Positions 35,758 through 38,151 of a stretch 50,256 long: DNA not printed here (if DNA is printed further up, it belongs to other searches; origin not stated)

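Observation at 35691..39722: Candidate undescribed defence operon: XRE | HKD-nuclease-TM, 219-aa unknown, HTH-SF2 helicase, 77-aa Cys/His protein, next to type I R-M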

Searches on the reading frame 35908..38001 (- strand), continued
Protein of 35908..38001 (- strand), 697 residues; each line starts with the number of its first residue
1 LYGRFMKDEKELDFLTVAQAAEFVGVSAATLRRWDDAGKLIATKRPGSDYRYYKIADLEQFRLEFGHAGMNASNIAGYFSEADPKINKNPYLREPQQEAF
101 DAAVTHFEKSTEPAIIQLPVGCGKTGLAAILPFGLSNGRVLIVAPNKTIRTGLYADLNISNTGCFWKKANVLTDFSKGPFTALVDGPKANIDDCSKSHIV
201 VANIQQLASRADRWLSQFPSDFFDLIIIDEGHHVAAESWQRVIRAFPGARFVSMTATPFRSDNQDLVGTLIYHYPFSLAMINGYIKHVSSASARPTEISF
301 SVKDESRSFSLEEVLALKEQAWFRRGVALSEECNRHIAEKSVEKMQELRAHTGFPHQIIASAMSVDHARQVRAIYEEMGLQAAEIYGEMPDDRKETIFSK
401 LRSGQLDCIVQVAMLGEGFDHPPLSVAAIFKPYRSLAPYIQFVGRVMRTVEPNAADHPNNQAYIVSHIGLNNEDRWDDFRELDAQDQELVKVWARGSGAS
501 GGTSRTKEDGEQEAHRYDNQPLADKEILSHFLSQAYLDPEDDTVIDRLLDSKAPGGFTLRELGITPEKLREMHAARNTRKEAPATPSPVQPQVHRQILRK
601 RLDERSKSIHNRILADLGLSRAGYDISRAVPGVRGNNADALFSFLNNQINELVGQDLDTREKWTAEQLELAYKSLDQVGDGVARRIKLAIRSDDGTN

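Call 89: get_annotated_region(hit=H17, flank=1500)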
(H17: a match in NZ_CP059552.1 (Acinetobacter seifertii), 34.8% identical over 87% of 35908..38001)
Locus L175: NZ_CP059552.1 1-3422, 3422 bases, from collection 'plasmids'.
description: Acinetobacter seifertii strain E-022166 plasmid p4E-022166, complete sequence
organism: Acinetobacter seifertii (NCBI taxid 1530123)
taxonomy: Bacteria; Pseudomonadota; Gammaproteobacteria; Moraxellales; Moraxellaceae; Acinetobacter; Acinetobacter seifertii
host: -; source: Brewery; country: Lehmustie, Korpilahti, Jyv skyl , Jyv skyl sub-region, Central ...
typing (MOB-suite, as given by PLSDB): mobilizable; replicon rep_cluster_1171,rep_cluster_1283; relaxase MOBQ,MOBQ
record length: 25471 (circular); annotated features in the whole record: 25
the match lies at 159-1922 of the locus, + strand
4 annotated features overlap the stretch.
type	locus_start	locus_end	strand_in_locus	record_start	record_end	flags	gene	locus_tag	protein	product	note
CDS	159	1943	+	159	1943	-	-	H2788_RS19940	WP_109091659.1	DEAD/DEAH box helicase family protein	-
CDS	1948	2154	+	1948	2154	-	-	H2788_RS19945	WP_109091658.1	hypothetical protein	-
CDS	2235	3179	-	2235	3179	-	-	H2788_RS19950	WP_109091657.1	BsuBI/PstI family type II restriction endonuclease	GO:0009307 - DNA restriction-modification system [Evidence IEA]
CDS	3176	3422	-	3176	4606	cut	-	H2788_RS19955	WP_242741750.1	N-6 DNA methylase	-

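Call 90: get_annotated_region(hit=H21, flank=1500)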
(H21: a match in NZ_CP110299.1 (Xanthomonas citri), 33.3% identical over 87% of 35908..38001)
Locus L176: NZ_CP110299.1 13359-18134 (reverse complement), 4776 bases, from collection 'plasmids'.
description: Xanthomonas citri pv. fuscans strain BRM48906 plasmid unnamed, complete sequence
organism: Xanthomonas citri (NCBI taxid 366649)
taxonomy: Bacteria; Pseudomonadota; Gammaproteobacteria; Lysobacterales; Lysobacteraceae; Xanthomonas; Xanthomonas citri
host: -; source: Phaseolus vulgaris,cell culture,leaf; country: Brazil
typing (MOB-suite, as given by PLSDB): conjugative; replicon rep_cluster_2042; relaxase MOBP; mating-pair formation MPF_T
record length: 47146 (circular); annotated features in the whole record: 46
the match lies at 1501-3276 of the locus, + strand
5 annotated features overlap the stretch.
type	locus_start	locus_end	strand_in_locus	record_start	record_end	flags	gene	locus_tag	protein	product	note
CDS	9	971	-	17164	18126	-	-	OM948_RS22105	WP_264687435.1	recombinase family protein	-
CDS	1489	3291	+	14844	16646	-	-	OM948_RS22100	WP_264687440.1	DEAD/DEAH box helicase family protein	-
CDS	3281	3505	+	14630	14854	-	-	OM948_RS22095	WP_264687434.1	hypothetical protein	-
CDS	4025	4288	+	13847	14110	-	-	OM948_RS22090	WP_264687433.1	DUF1778 domain-containing protein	-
CDS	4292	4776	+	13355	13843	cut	-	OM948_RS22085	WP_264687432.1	GNAT family N-acetyltransferase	-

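Call 97: find_related_loci(query=A1, collection=viral_contigs, flank=4000)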
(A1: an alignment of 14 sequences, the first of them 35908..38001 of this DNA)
Query A1 (697 aa) in viral_contigs; peptide patterns used: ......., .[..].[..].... (x = any residue, [..] = any of these).
67 stretches matched a pattern; 19 encode a relative of the query (tblastn E <= 1e-3); 19 distinct loci.
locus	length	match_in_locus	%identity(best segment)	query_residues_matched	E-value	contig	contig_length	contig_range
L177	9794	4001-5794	42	78-687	5e-158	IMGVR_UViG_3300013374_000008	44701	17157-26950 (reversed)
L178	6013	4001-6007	39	14-697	7e-151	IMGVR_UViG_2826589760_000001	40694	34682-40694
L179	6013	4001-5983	38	14-689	3e-148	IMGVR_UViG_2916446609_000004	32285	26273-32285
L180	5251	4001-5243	60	59-473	2e-144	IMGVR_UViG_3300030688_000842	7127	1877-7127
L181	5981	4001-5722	36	86-676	2e-103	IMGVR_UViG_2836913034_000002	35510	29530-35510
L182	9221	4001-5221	39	77-476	4e-93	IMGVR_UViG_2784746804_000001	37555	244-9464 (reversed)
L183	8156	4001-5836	31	77-687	9e-91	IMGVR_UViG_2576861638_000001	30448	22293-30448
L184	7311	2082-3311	38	77-479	5e-88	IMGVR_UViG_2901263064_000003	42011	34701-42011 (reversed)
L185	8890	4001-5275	37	77-491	7e-87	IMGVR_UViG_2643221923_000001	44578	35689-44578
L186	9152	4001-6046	52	3-687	0e+0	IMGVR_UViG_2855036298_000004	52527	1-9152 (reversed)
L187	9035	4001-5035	31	78-453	4e-40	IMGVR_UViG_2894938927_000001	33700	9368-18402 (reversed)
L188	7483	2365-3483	28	90-497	7e-36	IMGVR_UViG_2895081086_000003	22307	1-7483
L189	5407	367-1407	29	76-456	3e-32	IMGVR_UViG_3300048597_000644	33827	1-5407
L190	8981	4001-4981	28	92-449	9e-32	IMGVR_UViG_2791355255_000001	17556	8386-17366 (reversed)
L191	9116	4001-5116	26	89-497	6e-29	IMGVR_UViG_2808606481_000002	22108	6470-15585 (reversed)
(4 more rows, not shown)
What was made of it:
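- It is found at the ends of predicted prophage contigs (call 97).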
